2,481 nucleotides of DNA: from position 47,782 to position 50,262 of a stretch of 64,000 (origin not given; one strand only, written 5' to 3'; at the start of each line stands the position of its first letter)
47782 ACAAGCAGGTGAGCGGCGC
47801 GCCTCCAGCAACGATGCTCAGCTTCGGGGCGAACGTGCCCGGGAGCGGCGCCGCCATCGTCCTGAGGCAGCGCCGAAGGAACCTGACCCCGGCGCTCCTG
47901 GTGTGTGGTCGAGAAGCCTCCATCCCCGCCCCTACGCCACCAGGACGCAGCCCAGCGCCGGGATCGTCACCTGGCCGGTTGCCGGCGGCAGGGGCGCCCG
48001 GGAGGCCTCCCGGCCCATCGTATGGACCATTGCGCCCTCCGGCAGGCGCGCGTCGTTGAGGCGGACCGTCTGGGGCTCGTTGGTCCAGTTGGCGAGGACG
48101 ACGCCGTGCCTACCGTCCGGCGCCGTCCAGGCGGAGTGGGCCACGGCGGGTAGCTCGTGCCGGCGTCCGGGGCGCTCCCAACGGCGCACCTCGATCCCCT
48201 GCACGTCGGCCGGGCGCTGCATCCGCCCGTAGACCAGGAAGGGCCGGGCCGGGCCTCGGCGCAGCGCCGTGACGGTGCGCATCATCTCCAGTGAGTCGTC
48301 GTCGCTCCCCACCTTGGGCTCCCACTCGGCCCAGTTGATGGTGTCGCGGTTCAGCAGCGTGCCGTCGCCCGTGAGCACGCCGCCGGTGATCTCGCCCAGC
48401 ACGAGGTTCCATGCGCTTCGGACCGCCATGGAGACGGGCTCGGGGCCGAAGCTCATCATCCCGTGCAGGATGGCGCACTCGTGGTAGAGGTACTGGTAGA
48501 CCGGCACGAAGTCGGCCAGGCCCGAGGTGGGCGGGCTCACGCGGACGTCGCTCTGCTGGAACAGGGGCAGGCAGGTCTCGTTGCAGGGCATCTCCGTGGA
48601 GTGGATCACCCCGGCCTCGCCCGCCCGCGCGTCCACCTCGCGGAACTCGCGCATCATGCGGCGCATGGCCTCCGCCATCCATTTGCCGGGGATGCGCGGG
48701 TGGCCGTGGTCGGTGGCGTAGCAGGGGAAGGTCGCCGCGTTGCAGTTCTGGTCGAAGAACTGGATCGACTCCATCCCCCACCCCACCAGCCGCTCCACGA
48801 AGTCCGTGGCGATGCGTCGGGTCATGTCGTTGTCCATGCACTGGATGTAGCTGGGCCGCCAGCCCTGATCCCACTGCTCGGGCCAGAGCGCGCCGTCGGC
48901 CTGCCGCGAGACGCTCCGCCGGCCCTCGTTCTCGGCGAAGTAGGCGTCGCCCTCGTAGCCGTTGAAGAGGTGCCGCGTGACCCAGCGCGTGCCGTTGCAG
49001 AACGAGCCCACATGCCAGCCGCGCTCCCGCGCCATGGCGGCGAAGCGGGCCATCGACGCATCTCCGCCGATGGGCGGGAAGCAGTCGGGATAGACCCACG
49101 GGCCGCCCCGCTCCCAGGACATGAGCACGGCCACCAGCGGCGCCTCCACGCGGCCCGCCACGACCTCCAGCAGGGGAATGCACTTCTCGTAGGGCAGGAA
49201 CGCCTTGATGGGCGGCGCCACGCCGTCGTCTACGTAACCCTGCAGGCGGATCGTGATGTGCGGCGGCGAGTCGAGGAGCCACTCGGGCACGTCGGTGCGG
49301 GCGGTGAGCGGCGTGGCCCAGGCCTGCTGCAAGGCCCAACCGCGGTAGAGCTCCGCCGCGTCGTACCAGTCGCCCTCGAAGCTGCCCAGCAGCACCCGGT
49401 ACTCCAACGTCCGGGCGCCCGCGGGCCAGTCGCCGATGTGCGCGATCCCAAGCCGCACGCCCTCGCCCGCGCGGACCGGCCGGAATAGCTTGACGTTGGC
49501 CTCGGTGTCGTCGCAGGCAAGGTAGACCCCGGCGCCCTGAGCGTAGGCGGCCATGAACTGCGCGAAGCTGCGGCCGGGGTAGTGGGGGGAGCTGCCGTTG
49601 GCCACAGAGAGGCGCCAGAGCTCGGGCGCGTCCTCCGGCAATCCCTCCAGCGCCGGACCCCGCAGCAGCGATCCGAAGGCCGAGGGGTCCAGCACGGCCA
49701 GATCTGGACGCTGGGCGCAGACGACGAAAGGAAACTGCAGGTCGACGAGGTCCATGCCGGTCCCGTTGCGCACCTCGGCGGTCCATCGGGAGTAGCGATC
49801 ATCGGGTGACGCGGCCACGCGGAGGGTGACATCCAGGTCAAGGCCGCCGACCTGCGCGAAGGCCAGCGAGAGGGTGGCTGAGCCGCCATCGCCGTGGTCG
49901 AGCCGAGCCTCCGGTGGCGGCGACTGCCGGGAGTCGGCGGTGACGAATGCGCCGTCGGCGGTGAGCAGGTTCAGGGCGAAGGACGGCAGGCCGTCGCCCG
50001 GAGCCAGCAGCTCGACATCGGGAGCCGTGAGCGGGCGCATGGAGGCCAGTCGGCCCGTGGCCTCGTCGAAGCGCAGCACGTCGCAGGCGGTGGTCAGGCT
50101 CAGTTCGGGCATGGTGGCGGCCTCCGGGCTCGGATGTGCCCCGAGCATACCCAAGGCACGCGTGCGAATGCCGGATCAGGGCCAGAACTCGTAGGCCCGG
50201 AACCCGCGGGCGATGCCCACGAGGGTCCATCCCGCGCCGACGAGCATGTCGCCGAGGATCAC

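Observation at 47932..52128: Second membrane-protein paralog paired with a cytoplasmic GH-like enzyme: candidate importer/hydrolase unit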

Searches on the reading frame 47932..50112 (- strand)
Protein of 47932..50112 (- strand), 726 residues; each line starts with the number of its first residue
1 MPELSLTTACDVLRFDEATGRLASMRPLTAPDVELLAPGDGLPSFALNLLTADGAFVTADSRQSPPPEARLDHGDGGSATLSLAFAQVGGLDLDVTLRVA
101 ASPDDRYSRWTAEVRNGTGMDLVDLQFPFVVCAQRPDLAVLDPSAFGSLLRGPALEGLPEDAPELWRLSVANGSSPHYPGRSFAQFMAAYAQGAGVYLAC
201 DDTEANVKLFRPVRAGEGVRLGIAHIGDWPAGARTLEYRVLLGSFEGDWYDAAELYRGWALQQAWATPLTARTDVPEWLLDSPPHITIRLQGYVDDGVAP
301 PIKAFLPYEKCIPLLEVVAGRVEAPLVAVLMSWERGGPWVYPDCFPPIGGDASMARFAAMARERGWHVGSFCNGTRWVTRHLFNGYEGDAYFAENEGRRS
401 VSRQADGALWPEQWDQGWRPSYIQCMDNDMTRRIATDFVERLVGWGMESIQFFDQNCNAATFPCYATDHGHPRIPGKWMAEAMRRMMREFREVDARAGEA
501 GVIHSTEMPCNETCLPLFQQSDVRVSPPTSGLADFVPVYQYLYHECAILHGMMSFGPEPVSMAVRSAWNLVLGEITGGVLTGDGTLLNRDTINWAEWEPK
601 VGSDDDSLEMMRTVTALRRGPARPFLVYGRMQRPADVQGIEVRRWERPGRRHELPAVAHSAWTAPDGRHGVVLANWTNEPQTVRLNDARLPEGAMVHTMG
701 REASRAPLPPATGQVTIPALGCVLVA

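Call 7: search_protein_families(library=pfam, proteins=[window:47932-50112:-], max_evalue=1)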
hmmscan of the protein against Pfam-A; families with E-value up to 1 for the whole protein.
window:47932-50112:- (726 aa): 3 families
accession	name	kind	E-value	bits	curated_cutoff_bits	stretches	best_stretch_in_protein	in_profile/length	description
PF19773.5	DUF6259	-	5.9e-32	111.4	28.7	1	236-551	3-297/300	Domain of unknown function (DUF6259)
PF09348.15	DUF1990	-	0.073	13.6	23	1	224-273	8-56/157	Domain of unknown function (DUF1990)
PF17189.10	Glyco_hydro_30C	-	0.089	13.4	22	1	657-688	17-48/65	Glycosyl hydrolase family 30 beta sandwich domain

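Call 8: search_protein_families(library=ncbifam, proteins=[window:47932-50112:-], max_evalue=1)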
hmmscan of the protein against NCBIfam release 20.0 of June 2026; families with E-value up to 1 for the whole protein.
window:47932-50112:- (726 aa): 0 families

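Call 14: find_homologous_proteins(query=window:47932-50112:-)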
Query window:47932-50112:- (726 aa): 448 proteins with E <= 0.001 among 8000 candidates; the best 120 are listed.
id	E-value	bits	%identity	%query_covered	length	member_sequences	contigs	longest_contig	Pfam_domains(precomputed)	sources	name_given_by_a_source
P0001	0.0e+0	1523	88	100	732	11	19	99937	PF25839.1,PF19773.6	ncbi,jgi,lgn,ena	jgi:hypothetical protein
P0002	0.0e+0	1107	66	99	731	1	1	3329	PF19773.6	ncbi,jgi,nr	ncbi:MAG: hypothetical protein FJX74_19320 [Armatimonadetes bacterium]|nr:hypothetical protein [Arma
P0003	0.0e+0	1093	65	99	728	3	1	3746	PF19773.6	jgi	jgi:hypothetical protein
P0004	0.0e+0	1080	65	100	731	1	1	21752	PF19773.6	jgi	jgi:hypothetical protein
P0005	0.0e+0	1077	64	100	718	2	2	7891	PF19773.6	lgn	-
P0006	0.0e+0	1072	62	100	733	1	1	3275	PF19773.6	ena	-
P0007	0.0e+0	1068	64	100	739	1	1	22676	PF19773.6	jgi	jgi:hypothetical protein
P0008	0.0e+0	1068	63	99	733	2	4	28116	PF19773.6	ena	-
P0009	0.0e+0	1067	63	100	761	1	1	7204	PF19773.6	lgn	-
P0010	0.0e+0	1066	63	99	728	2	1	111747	PF19773.6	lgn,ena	-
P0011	0.0e+0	1060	64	100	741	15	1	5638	PF19773.6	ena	-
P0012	0.0e+0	1055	63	100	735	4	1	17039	PF19773.6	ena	-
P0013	0.0e+0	1048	62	100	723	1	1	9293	PF25839.1,PF19773.6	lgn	-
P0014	0.0e+0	1047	63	100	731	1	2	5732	PF19773.6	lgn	-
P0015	0.0e+0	1045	63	100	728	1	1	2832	PF25839.1,PF19773.6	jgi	-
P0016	0.0e+0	1045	64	100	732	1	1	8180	PF19773.6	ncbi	-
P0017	0.0e+0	1044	63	100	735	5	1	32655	PF19773.6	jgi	-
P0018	0.0e+0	1042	62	100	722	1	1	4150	PF19773.6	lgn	-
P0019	0.0e+0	1041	62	100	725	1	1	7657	PF25839.1,PF19773.6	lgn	-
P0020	0.0e+0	1040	62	100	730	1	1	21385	PF19773.6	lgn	-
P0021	0.0e+0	1040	63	100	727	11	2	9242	PF19773.6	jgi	jgi:hypothetical protein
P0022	0.0e+0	1038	62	100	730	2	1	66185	PF19773.6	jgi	-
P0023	0.0e+0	1036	62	100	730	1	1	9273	PF19773.6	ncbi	-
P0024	0.0e+0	1034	60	100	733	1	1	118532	PF19773.6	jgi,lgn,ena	-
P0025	0.0e+0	1022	62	99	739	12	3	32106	PF19773.6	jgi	-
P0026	0.0e+0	1021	61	100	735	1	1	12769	PF19773.6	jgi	-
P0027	0.0e+0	1020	61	100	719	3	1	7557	PF19773.6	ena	-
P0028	0.0e+0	1018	60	100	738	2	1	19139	PF19773.6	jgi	-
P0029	1.5e-298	1011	61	99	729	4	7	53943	PF19773.6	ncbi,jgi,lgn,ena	jgi:hypothetical protein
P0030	1.6e-298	1010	63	95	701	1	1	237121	PF19773.6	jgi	jgi:hypothetical protein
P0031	2.5e-298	1010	60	100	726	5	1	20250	PF19773.6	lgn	-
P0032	4.7e-298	1009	63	100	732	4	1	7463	PF19773.6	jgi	jgi:hypothetical protein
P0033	2.1e-297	1007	61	100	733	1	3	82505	PF19773.6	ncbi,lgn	-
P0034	1.0e-296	1004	59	100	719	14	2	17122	PF25839.1,PF19773.6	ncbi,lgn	-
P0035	1.2e-296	1004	61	99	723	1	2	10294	PF19773.6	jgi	-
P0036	1.4e-296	1004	61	100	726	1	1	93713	PF19773.6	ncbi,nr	ncbi:DUF6259 domain-containing protein [bacterium]|nr:DUF6259 domain-containing protein [bacterium]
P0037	2.6e-296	1003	62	100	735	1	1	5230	PF19773.6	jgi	jgi:hypothetical protein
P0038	6.6e-296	1002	60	100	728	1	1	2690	PF19773.6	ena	-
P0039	1.4e-295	1001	60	100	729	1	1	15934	PF19773.6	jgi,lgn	jgi:hypothetical protein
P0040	1.6e-295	1001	61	100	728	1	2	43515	PF19773.6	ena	-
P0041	2.2e-295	1000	60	99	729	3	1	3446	PF19773.6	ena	-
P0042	1.1e-294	998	60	100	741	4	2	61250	PF19773.6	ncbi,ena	-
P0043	1.7e-294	997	61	100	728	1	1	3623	PF19773.6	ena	-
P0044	3.4e-294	996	61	100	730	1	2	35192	PF19773.6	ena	-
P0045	4.0e-294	996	60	100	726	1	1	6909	PF19773.6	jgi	jgi:hypothetical protein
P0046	6.6e-293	992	60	100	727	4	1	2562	PF19773.6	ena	-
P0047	3.2e-291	986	60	100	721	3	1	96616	PF19773.6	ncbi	-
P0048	3.5e-290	983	60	99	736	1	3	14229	PF19773.6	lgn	-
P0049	4.5e-290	982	61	97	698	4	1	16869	PF19773.6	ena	-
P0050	2.6e-287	973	59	100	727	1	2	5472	PF19773.6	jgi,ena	jgi:hypothetical protein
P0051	6.1e-286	969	59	100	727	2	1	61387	PF19773.6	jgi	-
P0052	1.1e-284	965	60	99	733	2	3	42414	PF19773.6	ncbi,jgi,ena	-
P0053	1.7e-283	961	60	100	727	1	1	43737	PF19773.6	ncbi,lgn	-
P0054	2.1e-283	960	58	100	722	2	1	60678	PF19773.6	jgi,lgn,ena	-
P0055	7.0e-283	959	59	99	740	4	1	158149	PF19773.6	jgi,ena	-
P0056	2.5e-280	950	57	99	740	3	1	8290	PF19773.6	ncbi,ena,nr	ncbi:MAG TPA: DUF6259 domain-containing protein [Phycisphaerae bacterium]|nr:DUF6259 domain-containi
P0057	3.0e-279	947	62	87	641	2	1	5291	PF19773.6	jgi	jgi:hypothetical protein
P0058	4.0e-278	943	56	99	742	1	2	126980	PF19773.6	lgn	-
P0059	1.1e-277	942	60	93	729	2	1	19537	PF19773.6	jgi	-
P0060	2.9e-274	930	57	99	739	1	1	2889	PF19773.6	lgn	-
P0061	3.2e-272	923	57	100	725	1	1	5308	PF19773.6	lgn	-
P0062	2.0e-271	921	56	100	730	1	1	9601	PF19773.6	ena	-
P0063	2.6e-271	920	57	99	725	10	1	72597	PF19773.6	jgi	-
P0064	9.0e-271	919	58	100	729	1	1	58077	PF19773.6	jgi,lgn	jgi:hypothetical protein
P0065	1.1e-270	918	56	99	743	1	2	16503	PF19773.6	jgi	jgi:hypothetical protein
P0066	1.7e-270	918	56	99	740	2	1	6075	PF19773.6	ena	-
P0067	2.4e-270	917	55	99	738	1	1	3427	PF19773.6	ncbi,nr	ncbi:MAG: DUF6259 domain-containing protein [Armatimonadetes bacterium]|nr:DUF6259 domain-containing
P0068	5.8e-270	916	56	99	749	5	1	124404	PF19773.6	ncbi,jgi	jgi:hypothetical protein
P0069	6.2e-270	916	56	99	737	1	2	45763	PF19773.6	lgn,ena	-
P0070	2.4e-269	914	56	99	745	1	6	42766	PF19773.6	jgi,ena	-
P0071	1.2e-268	912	55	99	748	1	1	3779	PF19773.6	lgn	-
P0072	1.9e-268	911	56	100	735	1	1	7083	PF19773.6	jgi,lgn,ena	-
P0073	2.8e-268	910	57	99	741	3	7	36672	PF19773.6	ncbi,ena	-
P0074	1.8e-267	908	56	100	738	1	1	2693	PF19773.6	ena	-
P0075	8.5e-267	906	55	100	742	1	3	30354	PF19773.6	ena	-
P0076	1.0e-266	905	57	100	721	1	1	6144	PF19773.6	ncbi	-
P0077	1.5e-266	905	54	100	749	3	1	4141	PF19773.6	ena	-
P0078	2.4e-265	901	55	99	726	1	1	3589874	PF19773.6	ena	-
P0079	7.5e-265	899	55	100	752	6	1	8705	PF19773.6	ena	-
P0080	1.3e-264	898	56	99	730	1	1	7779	PF19773.6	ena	-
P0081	1.9e-264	898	55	99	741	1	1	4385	PF19773.6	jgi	jgi:hypothetical protein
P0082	3.0e-264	897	55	99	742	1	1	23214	PF19773.6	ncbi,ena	-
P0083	3.1e-264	897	54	100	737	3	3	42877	PF19773.6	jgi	jgi:hypothetical protein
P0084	3.2e-264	897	55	100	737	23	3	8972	PF19773.6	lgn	-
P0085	5.3e-264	896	55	99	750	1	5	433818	PF19773.6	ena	-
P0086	2.5e-263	894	54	100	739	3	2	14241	PF19773.6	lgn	-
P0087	2.6e-263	894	54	100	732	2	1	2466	PF19773.6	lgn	-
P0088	1.8e-262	891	54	99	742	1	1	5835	PF19773.6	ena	-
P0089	1.9e-262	891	55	100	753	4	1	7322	PF19773.6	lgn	-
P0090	3.4e-262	890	55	99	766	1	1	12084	PF19773.6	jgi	jgi:hypothetical protein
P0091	8.4e-262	889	55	100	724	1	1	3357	PF19773.6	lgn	-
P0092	8.5e-262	889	55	99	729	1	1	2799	PF19773.6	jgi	-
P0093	1.6e-261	888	59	89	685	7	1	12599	PF19773.6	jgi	-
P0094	1.8e-261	888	55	99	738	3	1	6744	PF19773.6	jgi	-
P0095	5.7e-261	886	55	98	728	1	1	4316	PF19773.6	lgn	-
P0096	2.2e-260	884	54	100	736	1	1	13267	PF19773.6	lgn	-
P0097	2.5e-260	884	54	100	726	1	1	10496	PF19773.6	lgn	-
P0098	2.9e-260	884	54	98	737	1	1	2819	PF19773.6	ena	-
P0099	4.1e-260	883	54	100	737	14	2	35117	PF19773.6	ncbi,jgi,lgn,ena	jgi:hypothetical protein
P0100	4.6e-260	883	54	99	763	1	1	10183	PF19773.6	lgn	-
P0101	5.5e-260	883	55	99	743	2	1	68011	PF19773.6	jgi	jgi:hypothetical protein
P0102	6.1e-260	883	55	100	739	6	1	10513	PF19773.6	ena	-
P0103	6.2e-260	883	54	100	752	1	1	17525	PF19773.6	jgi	jgi:hypothetical protein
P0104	8.1e-260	882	52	99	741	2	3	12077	PF19773.6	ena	-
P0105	9.4e-260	882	54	99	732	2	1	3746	PF19773.6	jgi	-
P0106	1.0e-259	882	54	100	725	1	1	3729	PF19773.6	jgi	-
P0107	1.3e-259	882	54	99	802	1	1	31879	PF19773.6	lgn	-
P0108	2.2e-259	881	54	100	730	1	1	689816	PF19773.6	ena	-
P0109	3.2e-259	880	54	100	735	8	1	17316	PF19773.6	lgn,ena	-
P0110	3.3e-259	880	54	100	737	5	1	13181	PF19773.6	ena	-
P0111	4.9e-259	880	55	99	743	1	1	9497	PF19773.6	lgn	-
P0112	7.7e-259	879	55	99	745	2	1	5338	PF19773.6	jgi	jgi:hypothetical protein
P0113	1.2e-258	879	55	99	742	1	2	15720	PF19773.6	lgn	-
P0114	4.2e-258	877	53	100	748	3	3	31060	PF19773.6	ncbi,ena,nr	ncbi:MAG: hypothetical protein CMJ49_02440 [Planctomycetaceae bacterium]|nr:hypothetical protein [Pl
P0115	6.1e-258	876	54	99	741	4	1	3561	PF19773.6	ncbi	-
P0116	6.1e-258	876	54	100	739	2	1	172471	PF19773.6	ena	-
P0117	8.8e-258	876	53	99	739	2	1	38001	PF19773.6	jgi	jgi:hypothetical protein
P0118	2.8e-257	874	53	100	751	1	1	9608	PF19773.6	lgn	-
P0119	3.1e-257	874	54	99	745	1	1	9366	PF19773.6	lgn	-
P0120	5.5e-257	873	52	98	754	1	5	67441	PF19773.6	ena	-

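Call 16: find_encoding_contigs(protein=P0001, flank=8000, max_places=3)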
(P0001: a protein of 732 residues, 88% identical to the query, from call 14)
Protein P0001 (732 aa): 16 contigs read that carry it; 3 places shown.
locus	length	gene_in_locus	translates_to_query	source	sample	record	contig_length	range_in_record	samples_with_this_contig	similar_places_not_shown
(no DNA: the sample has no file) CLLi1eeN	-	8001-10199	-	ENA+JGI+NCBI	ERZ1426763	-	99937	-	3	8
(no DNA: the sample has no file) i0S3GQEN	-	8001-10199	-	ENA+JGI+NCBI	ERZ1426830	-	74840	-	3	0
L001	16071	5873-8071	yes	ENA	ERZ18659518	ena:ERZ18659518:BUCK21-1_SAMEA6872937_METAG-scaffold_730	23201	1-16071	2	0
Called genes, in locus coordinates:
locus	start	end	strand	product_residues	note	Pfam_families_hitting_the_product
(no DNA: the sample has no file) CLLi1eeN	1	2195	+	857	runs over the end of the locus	PF02449:Glyco_hydro_42 (weak), PF14488:DUF4434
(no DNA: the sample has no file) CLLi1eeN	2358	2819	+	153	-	-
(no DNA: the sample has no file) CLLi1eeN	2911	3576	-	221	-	PF14512:TM1586_NiRdase (faint), PF00881:Nitroreductase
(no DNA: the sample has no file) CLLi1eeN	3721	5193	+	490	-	PF16841:CBM60 (faint), PF16640:Big_3_5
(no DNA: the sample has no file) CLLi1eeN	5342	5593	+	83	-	PF01402:RHH_1 (faint)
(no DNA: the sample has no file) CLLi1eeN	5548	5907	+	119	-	PF02452:PemK_toxin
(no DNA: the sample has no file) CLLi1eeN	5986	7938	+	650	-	PF20581:DUF6785, PF20580:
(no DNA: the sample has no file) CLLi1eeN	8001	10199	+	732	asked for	PF19773:DUF6259, PF25839:Apionate_lact_C (faint)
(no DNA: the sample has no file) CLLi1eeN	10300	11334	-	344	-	PF16640:Big_3_5 (weak)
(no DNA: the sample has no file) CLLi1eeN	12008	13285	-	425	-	-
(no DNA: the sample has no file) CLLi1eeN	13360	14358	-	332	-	PF00532:Peripla_BP_1, PF13407:Peripla_BP_4, PF13377:Peripla_BP_3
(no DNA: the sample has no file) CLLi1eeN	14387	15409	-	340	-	PF08240:ADH_N, PF16912:Glu_dehyd_C, PF00107:ADH_zinc_N, PF13602:ADH_zinc_N_2 (weak)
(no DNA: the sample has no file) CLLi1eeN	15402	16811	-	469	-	PF02952:Fucose_iso_C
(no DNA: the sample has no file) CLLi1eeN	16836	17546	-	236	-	PF00596:Aldolase_II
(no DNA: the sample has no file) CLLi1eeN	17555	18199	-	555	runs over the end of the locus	PF00370:FGGY_N, PF02782:FGGY_C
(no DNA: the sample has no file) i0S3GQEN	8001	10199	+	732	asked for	PF19773:DUF6259, PF25839:Apionate_lact_C (faint)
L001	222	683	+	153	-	-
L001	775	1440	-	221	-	PF14512:TM1586_NiRdase (faint), PF00881:Nitroreductase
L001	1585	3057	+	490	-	PF16841:CBM60 (faint), PF16640:Big_3_5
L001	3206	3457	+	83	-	PF01402:RHH_1 (faint)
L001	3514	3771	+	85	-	PF02452:PemK_toxin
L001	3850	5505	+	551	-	-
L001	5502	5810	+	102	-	PF20580:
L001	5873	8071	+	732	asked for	PF19773:DUF6259, PF25839:Apionate_lact_C (faint)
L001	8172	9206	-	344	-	PF16640:Big_3_5 (weak)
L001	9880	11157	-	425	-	-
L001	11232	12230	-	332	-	PF00532:Peripla_BP_1, PF13407:Peripla_BP_4, PF13377:Peripla_BP_3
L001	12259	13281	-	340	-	PF08240:ADH_N, PF16912:Glu_dehyd_C, PF00107:ADH_zinc_N, PF13602:ADH_zinc_N_2 (weak)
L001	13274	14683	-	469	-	PF02952:Fucose_iso_C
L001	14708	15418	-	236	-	PF00596:Aldolase_II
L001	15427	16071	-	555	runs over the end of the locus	PF00370:FGGY_N, PF02782:FGGY_C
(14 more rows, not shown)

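Call 17: find_encoding_contigs(protein=P0010, flank=8000, max_places=2)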
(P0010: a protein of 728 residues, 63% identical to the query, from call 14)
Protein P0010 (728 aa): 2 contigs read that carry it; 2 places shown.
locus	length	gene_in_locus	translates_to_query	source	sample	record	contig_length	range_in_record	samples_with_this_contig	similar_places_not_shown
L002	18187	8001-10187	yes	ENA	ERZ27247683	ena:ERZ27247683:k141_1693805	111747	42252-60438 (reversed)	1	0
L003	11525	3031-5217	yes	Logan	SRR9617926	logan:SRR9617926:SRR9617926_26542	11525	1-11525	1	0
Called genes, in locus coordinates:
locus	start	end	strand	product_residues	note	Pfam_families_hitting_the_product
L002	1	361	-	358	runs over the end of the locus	PF02625:XdhC_CoxI, PF13478:XdhC_C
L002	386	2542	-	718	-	PF20256:MoCoBD_2, PF01315:Ald_Xan_dh_C (weak), PF02738:MoCoBD_1, PF20256:MoCoBD_2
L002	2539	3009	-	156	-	PF00111:Fer2, PF13085:Fer2_3 (weak), PF01799:Fer2_2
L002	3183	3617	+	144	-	-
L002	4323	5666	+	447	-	PF01408:GFO_IDH_MocA, PF19051:GFO_IDH_MocA_C2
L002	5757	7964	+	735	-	-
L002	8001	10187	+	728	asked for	PF19773:DUF6259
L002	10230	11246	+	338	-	PF13415:Beta-prop_FBX42, PF01344:Kelch_1 (faint), PF24681:Kelch_KLHDC2_KLHL20_DRC7, PF24981:Beta-prop_ATRN-LZTR1 (faint), PF13415:Beta-prop_FBX42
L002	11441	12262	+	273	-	PF03417:AAT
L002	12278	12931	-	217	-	PF01261:AP_endonuc_2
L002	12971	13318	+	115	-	-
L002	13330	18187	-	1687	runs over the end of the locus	PF22666:Glyco_hydro_2_N2, PF00703:Glyco_hydro_2, PF02836:Glyco_hydro_2_C (weak)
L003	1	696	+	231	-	?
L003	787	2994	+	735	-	-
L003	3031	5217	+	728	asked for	PF19773:DUF6259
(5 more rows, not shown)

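Call 20: search_solved_structures(query=window:47932-50112:-, max_evalue=10)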
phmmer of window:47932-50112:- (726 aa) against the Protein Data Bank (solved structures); distinct sequences matched with E-value up to 10: 0.

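Call 33: find_related_loci(query=A1, collection=metagenome_contigs, flank=8000)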
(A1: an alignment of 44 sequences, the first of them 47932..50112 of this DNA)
Query A1 (726 aa) in metagenome_contigs; peptide patterns used: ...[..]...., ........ (x = any residue, [..] = any of these).
203 stretches matched a pattern; 126 encode a relative of the query (tblastn E <= 1e-3); the best 80 are kept; 80 distinct loci.
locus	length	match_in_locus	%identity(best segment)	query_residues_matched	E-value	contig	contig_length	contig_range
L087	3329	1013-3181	66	6-725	0e+0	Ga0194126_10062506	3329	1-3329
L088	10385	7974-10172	64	1-726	0e+0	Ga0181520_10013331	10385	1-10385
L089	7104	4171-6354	64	1-726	0e+0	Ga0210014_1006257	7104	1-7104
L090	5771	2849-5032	64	1-726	0e+0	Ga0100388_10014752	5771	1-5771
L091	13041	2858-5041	64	1-726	0e+0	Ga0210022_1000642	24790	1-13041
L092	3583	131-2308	60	1-726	0e+0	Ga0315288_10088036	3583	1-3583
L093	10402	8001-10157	62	4-725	0e+0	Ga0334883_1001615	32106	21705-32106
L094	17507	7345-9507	62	1-725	0e+0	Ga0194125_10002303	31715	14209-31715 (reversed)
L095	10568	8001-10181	60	1-725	0e+0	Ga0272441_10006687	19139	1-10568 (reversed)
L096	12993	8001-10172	58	1-725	0e+0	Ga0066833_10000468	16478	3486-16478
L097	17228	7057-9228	58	1-725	0e+0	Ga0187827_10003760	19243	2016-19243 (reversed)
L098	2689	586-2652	61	1-690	0e+0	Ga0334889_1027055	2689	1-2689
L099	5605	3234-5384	60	1-725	0e+0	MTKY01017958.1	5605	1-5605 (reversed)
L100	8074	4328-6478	59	1-726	0e+0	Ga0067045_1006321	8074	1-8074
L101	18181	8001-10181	64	1-726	0e+0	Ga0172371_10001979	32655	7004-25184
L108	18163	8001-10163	59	3-725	0e+0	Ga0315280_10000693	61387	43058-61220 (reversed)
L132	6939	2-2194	53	5-726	0e+0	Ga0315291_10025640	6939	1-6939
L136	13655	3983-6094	52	32-726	0e+0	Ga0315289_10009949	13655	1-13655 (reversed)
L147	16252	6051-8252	46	6-725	0e+0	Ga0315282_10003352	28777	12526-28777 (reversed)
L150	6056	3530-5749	47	6-725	0e+0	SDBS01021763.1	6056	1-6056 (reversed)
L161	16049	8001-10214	48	4-725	0e+0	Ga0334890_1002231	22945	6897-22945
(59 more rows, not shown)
